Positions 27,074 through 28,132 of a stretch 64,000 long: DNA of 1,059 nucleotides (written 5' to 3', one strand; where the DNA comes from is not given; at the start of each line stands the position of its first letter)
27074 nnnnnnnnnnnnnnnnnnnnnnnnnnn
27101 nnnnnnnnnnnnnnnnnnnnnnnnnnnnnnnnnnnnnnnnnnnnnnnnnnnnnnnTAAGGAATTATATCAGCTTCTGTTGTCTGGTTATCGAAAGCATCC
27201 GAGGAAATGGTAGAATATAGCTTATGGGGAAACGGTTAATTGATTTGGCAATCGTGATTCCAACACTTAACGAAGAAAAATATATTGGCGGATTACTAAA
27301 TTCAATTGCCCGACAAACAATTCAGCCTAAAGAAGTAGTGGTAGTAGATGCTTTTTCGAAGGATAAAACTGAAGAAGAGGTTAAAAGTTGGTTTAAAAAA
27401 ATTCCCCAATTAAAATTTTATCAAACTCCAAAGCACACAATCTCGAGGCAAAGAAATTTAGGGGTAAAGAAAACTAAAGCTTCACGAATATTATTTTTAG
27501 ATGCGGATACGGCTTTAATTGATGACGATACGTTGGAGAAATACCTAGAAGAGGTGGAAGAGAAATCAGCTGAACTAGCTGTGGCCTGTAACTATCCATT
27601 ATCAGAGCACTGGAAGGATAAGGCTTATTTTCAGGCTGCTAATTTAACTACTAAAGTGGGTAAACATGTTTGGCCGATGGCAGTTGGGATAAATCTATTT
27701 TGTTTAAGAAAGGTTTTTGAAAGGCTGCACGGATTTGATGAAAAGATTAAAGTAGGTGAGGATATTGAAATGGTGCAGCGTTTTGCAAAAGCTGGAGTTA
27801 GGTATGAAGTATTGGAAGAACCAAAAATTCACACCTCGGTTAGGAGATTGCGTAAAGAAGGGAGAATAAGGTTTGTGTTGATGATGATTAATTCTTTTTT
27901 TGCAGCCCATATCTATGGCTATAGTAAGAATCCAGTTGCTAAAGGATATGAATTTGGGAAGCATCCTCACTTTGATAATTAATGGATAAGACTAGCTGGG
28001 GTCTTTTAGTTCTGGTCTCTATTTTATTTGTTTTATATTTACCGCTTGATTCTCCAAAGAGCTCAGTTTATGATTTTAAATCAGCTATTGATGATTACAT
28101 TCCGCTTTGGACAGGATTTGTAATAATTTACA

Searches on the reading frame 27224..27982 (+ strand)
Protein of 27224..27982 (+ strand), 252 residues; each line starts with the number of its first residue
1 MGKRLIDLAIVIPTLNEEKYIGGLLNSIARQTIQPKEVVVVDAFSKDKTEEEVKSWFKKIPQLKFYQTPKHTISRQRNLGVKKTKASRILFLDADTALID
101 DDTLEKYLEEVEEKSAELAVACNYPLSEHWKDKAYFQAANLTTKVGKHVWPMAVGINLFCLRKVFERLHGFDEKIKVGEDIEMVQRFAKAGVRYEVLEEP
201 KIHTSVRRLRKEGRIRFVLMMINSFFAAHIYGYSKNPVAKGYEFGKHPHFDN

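Call 29: search_protein_families(library=pfam, proteins=[window:27224-27982:+], max_evalue=0.001)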
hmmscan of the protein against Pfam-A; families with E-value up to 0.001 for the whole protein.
window:27224-27982:+ (252 aa): 5 families
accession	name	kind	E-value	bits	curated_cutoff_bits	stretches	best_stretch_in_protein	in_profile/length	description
PF00535.33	Glycos_transf_2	-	1.5e-24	87.2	23.3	1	10-145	2-144/168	Glycosyl transferase family 2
PF10111.15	Glyco_tranf_2_2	-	4.1e-13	49.9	27.3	1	10-196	2-208/276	Glycosyltransferase like family 2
PF13641.12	Glyco_tranf_2_3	-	1.5e-11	45.2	27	1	8-201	3-208/230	Glycosyltransferase like family 2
PF13632.12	Glyco_trans_2_3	-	3.3e-09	37.3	27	1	89-207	2-126/198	Glycosyl transferase family group 2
PF02709.20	Glyco_transf_7C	-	9.7e-05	22.4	23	1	153-199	19-67/78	N-terminal domain of galactosyltransferase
